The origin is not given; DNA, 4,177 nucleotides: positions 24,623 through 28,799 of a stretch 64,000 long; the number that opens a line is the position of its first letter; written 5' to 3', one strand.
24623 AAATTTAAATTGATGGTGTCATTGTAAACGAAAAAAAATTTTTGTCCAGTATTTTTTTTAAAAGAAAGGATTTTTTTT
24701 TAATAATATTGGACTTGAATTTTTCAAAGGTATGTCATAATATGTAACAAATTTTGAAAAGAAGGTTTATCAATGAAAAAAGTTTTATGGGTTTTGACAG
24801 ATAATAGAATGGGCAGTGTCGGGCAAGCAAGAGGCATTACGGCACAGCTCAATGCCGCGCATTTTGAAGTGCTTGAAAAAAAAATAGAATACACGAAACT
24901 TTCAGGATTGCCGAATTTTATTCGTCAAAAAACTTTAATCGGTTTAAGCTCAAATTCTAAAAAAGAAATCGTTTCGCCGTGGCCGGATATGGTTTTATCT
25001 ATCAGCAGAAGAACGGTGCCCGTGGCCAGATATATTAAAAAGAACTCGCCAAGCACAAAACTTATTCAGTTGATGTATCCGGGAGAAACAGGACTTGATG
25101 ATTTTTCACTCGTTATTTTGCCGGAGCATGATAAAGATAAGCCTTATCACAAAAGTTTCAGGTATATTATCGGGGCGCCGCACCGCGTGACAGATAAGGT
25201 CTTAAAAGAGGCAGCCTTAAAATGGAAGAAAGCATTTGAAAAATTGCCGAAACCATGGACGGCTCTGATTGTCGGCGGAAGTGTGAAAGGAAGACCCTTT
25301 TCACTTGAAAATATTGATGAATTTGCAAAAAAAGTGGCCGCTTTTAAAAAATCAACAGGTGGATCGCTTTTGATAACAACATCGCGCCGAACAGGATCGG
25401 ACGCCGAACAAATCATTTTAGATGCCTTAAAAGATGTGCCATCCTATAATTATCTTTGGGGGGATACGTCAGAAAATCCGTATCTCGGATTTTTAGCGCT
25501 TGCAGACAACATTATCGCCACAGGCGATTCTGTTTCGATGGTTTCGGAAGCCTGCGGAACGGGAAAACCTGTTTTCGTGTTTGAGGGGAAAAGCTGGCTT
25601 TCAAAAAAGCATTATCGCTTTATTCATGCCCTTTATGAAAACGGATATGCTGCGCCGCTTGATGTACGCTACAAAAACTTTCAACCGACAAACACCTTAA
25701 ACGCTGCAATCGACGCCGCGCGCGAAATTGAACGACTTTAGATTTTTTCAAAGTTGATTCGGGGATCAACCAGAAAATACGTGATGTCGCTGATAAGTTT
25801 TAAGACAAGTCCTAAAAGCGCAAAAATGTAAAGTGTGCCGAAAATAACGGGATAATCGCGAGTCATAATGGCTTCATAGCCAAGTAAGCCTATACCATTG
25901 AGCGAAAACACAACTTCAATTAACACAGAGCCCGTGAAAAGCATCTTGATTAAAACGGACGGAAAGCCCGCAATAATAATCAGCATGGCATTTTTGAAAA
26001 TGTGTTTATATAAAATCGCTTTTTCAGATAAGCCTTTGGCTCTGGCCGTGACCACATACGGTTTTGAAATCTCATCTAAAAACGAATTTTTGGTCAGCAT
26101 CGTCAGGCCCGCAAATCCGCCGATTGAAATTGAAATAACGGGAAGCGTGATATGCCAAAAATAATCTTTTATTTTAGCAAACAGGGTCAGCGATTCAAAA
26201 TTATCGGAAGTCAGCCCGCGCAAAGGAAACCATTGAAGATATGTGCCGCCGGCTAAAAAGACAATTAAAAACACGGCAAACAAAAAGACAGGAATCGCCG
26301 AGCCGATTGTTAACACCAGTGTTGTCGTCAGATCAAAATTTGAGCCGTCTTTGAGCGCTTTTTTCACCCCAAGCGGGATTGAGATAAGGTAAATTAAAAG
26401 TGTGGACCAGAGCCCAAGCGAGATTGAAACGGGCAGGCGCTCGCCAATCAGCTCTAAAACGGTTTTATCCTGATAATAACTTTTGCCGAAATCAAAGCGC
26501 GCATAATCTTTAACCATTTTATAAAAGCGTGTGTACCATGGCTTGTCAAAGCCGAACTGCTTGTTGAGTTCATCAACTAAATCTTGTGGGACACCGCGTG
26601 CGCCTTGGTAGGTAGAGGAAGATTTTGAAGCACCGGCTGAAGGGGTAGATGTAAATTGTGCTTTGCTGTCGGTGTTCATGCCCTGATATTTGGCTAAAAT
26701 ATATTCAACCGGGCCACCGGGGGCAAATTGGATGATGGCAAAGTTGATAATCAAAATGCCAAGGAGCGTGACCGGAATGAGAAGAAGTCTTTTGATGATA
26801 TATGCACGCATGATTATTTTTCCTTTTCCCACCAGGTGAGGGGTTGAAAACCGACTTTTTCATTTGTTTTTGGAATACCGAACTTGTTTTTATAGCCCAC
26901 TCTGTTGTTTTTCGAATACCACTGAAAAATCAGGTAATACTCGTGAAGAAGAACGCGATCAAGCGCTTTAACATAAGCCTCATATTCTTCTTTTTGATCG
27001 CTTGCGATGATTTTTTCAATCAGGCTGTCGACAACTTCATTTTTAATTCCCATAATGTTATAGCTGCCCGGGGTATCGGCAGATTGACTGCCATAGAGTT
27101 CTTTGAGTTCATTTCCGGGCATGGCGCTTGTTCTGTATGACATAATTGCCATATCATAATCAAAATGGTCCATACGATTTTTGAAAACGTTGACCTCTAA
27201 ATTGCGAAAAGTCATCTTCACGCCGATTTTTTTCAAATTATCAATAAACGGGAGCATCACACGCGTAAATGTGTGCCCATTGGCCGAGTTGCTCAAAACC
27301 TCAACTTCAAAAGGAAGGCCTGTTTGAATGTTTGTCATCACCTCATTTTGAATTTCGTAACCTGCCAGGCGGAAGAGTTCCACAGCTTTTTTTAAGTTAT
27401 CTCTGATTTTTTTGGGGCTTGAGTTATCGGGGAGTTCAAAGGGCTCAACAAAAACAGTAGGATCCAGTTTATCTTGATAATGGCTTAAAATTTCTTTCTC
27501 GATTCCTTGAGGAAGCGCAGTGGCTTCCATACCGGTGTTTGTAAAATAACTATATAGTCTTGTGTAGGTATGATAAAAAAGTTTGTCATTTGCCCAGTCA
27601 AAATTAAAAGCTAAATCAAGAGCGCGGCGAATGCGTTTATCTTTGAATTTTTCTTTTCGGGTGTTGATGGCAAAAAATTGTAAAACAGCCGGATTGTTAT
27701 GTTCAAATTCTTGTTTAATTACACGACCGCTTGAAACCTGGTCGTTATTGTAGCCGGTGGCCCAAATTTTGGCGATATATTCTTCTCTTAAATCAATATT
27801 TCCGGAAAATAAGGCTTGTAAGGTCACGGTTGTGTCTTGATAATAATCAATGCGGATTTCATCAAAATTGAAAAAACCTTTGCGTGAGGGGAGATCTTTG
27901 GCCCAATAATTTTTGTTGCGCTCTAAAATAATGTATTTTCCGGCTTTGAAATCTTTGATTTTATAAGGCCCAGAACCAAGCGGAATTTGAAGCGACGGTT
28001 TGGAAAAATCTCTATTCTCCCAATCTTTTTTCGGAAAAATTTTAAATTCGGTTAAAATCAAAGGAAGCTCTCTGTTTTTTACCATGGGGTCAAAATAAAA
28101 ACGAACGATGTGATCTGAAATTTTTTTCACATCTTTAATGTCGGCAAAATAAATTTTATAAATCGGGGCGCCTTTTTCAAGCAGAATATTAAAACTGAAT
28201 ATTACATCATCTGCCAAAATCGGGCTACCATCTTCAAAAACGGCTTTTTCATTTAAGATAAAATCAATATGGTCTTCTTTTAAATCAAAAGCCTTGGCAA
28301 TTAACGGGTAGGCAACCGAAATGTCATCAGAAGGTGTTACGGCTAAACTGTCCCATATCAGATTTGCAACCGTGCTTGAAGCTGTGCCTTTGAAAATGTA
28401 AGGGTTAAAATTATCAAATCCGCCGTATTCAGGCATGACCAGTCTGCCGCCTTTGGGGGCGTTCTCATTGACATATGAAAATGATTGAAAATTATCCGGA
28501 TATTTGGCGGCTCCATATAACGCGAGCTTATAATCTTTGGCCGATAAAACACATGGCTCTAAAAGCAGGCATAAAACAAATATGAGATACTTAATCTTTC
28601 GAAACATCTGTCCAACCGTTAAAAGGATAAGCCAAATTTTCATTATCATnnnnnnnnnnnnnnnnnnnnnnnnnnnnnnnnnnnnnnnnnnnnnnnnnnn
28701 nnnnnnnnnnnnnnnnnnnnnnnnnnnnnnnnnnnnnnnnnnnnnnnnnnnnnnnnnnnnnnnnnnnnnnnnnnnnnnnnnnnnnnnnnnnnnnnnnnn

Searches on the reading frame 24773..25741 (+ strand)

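Call 36: search_protein_families(library=pfam, proteins=[window:24773-25741:+], max_evalue=0.001)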
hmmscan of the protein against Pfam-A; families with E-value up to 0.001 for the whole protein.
window:24773-25741:+ (322 aa): 1 family
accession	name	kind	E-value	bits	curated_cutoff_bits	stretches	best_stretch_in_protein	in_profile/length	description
PF06258.17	Mito_fiss_Elm1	-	2e-71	241.1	27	1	14-321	2-302/304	Mitochondrial fission ELM1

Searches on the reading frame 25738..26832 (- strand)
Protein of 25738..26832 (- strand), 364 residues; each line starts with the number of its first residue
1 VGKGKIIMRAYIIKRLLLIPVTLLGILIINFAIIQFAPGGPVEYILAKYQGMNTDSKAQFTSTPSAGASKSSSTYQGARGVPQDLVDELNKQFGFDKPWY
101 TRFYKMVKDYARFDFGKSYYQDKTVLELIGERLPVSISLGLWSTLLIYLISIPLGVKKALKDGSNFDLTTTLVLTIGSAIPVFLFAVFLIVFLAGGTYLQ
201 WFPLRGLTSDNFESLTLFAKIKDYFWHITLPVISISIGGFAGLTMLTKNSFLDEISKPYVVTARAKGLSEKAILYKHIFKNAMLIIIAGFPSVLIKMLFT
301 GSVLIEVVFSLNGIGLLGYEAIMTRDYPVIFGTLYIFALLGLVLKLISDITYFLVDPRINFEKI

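Call 36: search_protein_families(library=pfam, proteins=[window:25738-26832:-], max_evalue=0.001)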
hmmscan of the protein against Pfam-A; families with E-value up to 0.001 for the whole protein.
window:25738-26832:- (364 aa): 1 family
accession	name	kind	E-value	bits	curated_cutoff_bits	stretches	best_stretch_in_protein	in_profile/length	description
PF00528.27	BPD_transp_1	-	2.1e-32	112.8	26.4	1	152-359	2-182/184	Binding-protein-dependent transport system inner membrane component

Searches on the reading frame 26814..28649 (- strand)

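Call 36: search_protein_families(library=pfam, proteins=[window:26814-28649:-], max_evalue=0.001)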
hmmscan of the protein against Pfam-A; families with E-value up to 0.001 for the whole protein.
window:26814-28649:- (611 aa): 1 family
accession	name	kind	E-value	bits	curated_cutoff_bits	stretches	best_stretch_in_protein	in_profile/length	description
PF00496.27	SBP_bac_5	-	5.8e-61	207.1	32.4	1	114-514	3-355/368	Bacterial extracellular solute-binding proteins, family 5 Middle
